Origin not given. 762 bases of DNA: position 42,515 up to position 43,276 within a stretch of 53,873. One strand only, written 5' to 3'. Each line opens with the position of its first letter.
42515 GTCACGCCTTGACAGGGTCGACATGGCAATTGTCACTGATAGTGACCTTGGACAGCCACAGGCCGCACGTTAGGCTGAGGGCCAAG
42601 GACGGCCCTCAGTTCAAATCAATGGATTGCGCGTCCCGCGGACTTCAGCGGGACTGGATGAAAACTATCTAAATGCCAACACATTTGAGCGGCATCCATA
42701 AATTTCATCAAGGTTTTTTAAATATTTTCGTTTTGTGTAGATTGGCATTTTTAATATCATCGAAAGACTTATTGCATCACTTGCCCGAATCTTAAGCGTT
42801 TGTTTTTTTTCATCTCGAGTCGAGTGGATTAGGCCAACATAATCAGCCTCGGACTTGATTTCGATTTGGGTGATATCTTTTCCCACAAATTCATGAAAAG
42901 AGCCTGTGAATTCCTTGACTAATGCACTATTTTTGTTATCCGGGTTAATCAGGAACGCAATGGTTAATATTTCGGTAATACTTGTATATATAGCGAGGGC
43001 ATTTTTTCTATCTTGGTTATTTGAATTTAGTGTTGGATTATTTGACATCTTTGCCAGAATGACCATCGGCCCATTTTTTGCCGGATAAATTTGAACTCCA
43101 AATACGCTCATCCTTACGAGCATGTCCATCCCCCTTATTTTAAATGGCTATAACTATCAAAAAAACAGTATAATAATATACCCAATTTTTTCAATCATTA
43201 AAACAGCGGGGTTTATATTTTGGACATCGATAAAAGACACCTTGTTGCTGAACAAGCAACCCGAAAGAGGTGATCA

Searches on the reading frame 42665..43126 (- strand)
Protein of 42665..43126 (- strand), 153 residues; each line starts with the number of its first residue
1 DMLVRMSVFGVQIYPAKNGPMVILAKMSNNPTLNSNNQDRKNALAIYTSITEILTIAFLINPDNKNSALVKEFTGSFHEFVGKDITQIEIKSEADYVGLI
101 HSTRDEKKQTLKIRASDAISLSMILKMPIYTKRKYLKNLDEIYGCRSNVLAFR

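Call 16: search_protein_families(library=pfam, proteins=[window:42665-43126:-], max_evalue=10)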
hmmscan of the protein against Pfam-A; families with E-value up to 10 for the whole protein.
window:42665-43126:- (153 aa): 2 families
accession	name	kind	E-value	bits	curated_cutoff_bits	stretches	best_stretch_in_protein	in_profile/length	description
PF02577.19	BFN_dom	-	5.9e-09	36.2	27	1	38-137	6-105/112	Bifunctional nuclease domain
PF21388.2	SPATA2_PUB-like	-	0.0059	16.6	27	1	15-123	43-147/193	Spermatogenesis-associated protein 2, PUB-like domain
